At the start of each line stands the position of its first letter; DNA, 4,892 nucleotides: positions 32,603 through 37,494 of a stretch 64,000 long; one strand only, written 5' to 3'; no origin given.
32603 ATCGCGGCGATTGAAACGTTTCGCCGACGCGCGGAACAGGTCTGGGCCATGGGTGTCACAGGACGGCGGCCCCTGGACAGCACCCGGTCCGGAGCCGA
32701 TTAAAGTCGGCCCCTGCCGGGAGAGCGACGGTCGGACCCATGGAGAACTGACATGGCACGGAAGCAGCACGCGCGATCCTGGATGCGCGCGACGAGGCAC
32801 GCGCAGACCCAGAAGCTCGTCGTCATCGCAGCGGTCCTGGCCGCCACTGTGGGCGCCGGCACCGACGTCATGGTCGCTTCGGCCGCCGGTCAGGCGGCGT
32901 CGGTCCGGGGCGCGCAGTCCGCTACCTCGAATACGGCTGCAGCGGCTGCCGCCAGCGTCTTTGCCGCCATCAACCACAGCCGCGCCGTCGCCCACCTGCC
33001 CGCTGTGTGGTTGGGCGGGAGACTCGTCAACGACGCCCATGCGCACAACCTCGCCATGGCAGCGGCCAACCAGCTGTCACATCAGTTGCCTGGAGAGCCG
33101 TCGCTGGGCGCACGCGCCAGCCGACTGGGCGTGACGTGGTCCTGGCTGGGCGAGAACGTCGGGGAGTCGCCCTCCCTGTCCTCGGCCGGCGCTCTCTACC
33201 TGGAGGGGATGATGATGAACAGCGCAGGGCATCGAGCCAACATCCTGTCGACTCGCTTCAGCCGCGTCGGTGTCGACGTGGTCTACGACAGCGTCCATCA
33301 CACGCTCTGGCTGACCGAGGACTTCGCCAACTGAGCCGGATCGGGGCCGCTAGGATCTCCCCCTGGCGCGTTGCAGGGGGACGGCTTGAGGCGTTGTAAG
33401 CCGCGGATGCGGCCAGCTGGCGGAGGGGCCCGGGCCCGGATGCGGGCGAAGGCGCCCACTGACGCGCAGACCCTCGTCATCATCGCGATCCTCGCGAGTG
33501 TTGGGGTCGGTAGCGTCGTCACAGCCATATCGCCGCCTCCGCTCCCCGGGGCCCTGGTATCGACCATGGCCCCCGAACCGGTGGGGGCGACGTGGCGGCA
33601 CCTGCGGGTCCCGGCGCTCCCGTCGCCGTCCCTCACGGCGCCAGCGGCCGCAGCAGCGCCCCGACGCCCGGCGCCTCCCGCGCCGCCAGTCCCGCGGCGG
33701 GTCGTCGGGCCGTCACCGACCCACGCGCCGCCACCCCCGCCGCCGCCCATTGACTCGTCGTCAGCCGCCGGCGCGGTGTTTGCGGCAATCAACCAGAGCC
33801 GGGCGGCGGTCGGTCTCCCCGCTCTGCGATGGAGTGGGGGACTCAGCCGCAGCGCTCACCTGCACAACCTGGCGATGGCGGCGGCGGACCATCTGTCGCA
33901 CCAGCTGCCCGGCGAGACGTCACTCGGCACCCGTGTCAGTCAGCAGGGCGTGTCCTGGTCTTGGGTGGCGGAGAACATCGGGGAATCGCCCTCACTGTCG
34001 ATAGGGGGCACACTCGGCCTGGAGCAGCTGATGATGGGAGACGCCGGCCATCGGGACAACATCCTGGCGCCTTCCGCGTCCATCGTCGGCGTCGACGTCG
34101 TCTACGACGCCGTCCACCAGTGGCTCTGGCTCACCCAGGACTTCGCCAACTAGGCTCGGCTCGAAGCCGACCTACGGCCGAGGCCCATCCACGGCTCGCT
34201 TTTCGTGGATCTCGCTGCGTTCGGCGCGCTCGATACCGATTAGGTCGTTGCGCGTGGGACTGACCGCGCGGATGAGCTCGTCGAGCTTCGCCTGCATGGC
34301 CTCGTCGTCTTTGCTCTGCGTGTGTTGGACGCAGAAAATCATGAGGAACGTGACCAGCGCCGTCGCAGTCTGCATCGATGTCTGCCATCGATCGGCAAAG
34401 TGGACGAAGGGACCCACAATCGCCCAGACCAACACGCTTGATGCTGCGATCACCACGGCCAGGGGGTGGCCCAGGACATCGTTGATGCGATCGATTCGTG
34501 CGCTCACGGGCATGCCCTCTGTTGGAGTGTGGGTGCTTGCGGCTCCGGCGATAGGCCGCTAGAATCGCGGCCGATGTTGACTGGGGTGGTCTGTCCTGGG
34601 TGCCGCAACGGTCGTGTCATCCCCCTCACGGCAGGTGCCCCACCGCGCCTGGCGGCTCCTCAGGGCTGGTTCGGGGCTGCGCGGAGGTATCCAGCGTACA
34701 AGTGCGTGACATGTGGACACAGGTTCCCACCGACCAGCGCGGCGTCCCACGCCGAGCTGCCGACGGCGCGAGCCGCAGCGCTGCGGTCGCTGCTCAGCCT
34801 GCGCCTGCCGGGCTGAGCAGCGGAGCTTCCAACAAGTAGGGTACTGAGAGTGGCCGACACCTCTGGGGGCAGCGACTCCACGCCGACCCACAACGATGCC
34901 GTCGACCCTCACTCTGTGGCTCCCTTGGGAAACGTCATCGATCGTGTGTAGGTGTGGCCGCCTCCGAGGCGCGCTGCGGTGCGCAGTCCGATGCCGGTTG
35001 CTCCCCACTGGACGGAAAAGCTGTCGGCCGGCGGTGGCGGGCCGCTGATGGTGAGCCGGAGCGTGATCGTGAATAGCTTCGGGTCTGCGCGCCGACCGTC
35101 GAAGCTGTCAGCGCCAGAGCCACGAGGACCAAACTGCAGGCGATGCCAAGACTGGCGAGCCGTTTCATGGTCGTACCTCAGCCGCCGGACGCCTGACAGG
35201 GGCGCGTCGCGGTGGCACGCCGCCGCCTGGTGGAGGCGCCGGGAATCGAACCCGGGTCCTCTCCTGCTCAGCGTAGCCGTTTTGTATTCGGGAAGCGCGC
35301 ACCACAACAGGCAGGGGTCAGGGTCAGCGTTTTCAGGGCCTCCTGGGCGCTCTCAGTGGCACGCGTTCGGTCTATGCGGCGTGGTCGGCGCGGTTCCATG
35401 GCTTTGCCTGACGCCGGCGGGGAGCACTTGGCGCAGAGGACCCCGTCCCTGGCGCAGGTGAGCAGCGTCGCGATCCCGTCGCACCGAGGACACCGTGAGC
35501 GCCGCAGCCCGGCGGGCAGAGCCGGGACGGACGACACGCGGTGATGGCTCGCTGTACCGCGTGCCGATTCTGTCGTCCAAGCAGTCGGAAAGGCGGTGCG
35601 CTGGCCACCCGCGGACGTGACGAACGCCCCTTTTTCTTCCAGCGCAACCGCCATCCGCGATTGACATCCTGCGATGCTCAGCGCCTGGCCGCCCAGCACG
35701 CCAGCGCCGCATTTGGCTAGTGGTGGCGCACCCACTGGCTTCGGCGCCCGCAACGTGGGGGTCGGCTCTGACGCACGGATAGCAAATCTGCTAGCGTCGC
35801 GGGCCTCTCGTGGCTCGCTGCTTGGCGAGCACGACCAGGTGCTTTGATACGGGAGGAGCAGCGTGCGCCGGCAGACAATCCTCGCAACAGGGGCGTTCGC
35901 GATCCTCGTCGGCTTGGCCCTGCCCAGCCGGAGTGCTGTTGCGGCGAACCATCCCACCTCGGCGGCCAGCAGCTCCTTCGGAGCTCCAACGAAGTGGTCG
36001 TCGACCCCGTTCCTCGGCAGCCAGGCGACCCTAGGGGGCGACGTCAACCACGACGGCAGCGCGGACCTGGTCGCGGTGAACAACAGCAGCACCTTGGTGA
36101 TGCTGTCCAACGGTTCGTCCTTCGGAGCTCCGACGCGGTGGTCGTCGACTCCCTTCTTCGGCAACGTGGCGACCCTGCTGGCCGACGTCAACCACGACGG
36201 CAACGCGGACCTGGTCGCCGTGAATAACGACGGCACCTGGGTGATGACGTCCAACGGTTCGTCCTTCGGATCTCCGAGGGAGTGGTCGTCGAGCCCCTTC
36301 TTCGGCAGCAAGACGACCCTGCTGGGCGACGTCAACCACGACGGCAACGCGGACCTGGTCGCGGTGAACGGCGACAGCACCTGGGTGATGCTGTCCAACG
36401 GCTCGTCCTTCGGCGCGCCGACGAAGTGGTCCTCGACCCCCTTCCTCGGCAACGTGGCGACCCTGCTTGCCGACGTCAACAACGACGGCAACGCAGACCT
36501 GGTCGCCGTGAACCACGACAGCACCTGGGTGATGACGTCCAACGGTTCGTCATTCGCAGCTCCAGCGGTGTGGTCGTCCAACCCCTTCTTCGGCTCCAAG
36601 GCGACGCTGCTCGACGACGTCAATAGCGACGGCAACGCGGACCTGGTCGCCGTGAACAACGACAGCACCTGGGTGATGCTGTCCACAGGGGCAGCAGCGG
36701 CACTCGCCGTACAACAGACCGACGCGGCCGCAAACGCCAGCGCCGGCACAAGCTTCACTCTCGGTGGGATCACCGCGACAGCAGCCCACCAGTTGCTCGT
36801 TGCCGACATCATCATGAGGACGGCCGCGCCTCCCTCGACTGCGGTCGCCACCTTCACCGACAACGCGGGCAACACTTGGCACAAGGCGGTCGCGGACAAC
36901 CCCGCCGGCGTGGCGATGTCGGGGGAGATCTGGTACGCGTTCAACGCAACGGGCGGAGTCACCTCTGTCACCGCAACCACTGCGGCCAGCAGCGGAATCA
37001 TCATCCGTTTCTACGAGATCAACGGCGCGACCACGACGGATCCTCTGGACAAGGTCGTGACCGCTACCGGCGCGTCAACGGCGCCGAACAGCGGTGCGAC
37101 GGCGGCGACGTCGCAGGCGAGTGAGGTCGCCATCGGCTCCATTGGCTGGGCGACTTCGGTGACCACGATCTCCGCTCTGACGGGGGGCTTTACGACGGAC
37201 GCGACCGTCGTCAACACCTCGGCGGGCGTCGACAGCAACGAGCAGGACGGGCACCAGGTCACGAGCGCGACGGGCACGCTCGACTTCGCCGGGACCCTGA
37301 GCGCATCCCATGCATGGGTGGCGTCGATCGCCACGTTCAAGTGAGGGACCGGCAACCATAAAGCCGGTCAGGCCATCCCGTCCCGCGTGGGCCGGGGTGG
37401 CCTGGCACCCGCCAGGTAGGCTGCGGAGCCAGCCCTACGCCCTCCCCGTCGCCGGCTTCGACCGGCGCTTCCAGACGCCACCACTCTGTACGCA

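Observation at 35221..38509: A 3.3-kb integrative islet inserted into the 3' end of the tmRNA gene, bounded by perfect 39-bp direct repeats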

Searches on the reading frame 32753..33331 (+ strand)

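Call 10: search_protein_families(library=pfam, proteins=[window:32753-33331:+], max_evalue=0.01)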
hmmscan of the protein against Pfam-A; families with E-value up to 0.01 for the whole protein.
window:32753-33331:+ (193 aa): 1 family
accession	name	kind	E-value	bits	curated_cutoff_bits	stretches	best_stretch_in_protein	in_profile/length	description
PF00188.32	CAP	-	2.6e-05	25.5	21.1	1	71-183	2-109/117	Cysteine-rich secretory protein family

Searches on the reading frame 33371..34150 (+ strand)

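Call 10: search_protein_families(library=pfam, proteins=[window:33371-34150:+], max_evalue=0.01)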
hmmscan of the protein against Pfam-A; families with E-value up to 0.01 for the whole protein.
window:33371-34150:+ (260 aa): 1 family
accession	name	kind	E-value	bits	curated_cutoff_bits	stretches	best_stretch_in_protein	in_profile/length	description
PF00188.32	CAP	-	5.8e-10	40.5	21.1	1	138-258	2-117/117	Cysteine-rich secretory protein family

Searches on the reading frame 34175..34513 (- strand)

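Call 10: search_protein_families(library=pfam, proteins=[window:34175-34513:-], max_evalue=0.01)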
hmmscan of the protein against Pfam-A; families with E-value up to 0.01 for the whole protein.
window:34175-34513:- (113 aa): 1 family
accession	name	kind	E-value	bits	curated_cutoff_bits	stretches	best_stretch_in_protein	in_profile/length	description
PF04120.17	Iron_permease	-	1.4e-31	109.4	25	1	8-104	6-102/128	Low affinity iron permease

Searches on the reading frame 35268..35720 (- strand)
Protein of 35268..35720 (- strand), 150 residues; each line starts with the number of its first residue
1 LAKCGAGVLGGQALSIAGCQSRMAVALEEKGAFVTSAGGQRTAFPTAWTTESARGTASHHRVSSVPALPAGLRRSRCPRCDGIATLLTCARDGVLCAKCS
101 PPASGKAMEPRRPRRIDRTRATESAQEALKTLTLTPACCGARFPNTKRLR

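Call 10: search_protein_families(library=pfam, proteins=[window:35268-35720:-], max_evalue=0.01)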
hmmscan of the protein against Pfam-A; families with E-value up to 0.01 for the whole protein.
window:35268-35720:- (150 aa): 0 families

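Call 60: find_homologous_proteins(query=window:35271-35654:-, max_evalue=0.01)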
Query seq(128 aa): 32 candidates shared short words with the query, none scored E <= 0.01.

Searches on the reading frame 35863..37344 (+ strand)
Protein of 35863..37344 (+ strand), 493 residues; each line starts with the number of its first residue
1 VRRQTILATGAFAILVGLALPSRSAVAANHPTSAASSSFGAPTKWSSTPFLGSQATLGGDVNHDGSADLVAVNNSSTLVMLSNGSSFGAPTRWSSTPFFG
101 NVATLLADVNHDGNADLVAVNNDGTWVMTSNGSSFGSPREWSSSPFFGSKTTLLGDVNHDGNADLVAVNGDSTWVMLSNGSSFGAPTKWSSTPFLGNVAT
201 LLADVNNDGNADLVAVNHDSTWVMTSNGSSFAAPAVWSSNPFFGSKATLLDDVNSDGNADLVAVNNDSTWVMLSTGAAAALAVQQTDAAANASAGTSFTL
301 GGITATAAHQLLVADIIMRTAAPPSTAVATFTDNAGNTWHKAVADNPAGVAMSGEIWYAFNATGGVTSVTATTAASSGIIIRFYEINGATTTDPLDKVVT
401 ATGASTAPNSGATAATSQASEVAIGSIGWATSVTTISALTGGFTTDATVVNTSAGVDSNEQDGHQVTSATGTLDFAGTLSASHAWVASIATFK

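Call 10: search_protein_families(library=pfam, proteins=[window:35863-37341:+], max_evalue=0.01)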
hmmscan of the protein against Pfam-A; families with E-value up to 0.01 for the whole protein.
window:35863-37341:+ (493 aa): 4 families
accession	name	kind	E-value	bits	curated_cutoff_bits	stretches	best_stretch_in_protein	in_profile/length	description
PF13517.12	FG-GAP_3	-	1.9e-25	89.7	26.9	4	60-118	1-60/61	FG-GAP-like repeat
PF01839.29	FG-GAP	-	3.1e-12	46.5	22.1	0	52-71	2-20/37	FG-GAP repeat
PF08952.17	DUF1866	-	0.006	16.9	23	0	247-288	51-91/146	Domain of unknown function (DUF1866)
PF24197.1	DUF7422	-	0.0076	16.8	27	0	114-141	35-62/69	Family of unknown function (DUF7422)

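Call 12: find_encoding_contigs(protein=window:35863-37344:+, flank=10000, max_places=10)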
Protein window:35863-37344:+ (493 aa): no gene with exactly this product is on record in the collection.

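Call 30: find_homologous_proteins(query=window:35863-37341:+)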
Query window:35863-37341:+ (493 aa): 695 proteins with E <= 0.001 among 8000 candidates; the best 120 are listed.
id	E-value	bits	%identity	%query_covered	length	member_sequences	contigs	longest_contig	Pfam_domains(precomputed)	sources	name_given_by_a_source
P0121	0.0e+0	1030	100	100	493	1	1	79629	PF01839.30,PF13517.13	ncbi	ncbi:MAG: VCBS repeat-containing protein [Candidatus Dormibacter sp.]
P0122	3.0e-202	690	60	100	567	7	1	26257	PF01839.30,PF13517.13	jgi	jgi:hypothetical protein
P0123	4.1e-178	611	59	47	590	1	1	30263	PF01839.30,PF13517.13,PF00188.33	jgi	jgi:hypothetical protein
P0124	4.7e-149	515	56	50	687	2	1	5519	PF01839.30,PF13517.13,PF00704.35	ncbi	-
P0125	5.2e-149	515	52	49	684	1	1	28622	PF01839.30,PF13517.13,PF00704.35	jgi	jgi:spore germination protein YaaH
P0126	1.5e-145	503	58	50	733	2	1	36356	PF01839.30,PF13360.14,PF13517.13,PF13570.14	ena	-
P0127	1.7e-145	503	54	50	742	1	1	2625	PF01839.30,PF13517.13,PF00704.35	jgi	jgi:spore germination protein YaaH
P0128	3.0e-144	499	56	49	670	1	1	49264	PF01839.30,PF13517.13,PF00704.35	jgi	jgi:spore germination protein YaaH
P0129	6.7e-144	498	53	49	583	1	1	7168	PF01839.30,PF01183.27,PF13517.13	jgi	jgi:GH25 family lysozyme M1 (1,4-beta-N-acetylmuramidase)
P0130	7.2e-139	481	58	50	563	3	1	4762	PF01839.30,PF13517.13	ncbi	-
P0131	1.0e-131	458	58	49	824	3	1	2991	PF01839.30,PF13360.14,PF13517.13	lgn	-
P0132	1.2e-127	444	57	47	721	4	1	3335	PF01839.30,PF13360.14,PF13517.13,PF13570.14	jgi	jgi:outer membrane protein assembly factor BamB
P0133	3.1e-122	427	58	49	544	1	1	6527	PF01839.30,PF00404.25,PF13517.13,PF13529.14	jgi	jgi:uncharacterized protein YvpB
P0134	4.9e-120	419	56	49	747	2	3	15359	PF01839.30,PF13360.14,PF13517.13,PF13570.14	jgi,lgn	jgi:polyvinyl alcohol dehydrogenase (cytochrome)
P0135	1.1e-119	418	61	49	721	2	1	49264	PF01839.30,PF13360.14,PF13517.13,PF13570.14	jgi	jgi:hypothetical protein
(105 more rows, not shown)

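Call 32: find_encoding_contigs(protein=P0122, flank=10000, max_places=3)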
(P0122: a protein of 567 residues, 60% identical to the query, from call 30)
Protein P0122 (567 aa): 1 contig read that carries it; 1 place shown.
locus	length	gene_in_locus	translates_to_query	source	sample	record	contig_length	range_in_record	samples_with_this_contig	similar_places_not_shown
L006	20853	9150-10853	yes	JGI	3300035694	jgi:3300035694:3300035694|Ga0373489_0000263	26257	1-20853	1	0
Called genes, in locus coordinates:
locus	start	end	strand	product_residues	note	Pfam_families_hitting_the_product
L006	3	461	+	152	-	?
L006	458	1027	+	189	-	PF01583:APS_kinase, PF13238:AAA_18 (weak), PF13671:AAA_33 (weak)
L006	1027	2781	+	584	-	PF03460:NIR_SIR_ferr, PF01077:NIR_SIR, PF03460:NIR_SIR_ferr, PF01077:NIR_SIR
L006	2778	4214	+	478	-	PF13241:NAD_binding_7, PF14824:Sirohm_synth_M, PF00590:TP_methylase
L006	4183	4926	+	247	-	PF01925:TauE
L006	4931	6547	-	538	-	PF13529:Peptidase_C39_2, PF13517:FG-GAP_3 (faint)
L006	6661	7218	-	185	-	PF00583:Acetyltransf_1 (weak), PF13302:Acetyltransf_3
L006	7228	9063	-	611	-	PF00005:ABC_tran, PF02463:SMC_N (faint), PF13304:AAA_21 (faint), PF13401:AAA_22 (faint), PF00005:ABC_tran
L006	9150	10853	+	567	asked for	PF13517:FG-GAP_3 (weak), PF01839:FG-GAP (faint), PF13517:FG-GAP_3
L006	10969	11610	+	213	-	PF13302:Acetyltransf_3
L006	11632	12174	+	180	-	PF13649:Methyltransf_25, PF08241:Methyltransf_11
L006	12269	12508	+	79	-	-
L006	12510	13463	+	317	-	PF19590:TrbL_3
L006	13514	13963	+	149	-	PF00436:SSB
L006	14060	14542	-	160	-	-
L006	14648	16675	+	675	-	PF03190:Thioredox_DsbH, PF13899:Thioredoxin_7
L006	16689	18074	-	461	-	PF06271:RDD, PF02517:Rce1-like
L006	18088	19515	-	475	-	PF00155:Aminotran_1_2, PF00266:Aminotran_5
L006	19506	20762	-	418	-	PF01979:Amidohydro_1, PF07969:Amidohydro_3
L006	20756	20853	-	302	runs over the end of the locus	PF00491:Arginase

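Call 47: search_protein_families(library=phrogs, proteins=[window:35863-37341:+], max_evalue=0.001)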
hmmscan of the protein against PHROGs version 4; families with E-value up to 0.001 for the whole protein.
window:35863-37341:+ (493 aa): 2 families
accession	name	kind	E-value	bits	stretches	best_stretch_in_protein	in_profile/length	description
phrog_10385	-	unknown function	2e-11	42.8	0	151-187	593-629/2333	-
phrog_24076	-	unknown function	0.00011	22.7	0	242-300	8-64/229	-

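Call 65: search_protein_families(library=ncbifam, proteins=[window:35863-37341:+], max_evalue=0.001)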
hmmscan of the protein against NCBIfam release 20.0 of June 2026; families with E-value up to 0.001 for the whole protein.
window:35863-37341:+ (493 aa): 1 family
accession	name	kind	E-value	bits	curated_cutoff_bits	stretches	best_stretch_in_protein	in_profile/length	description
NF040734.1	CC-COOH_SaoC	equivalog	0.00075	19.3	80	0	201-218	51-68/148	Cys-Cys-COOH (seleno)protein SaoC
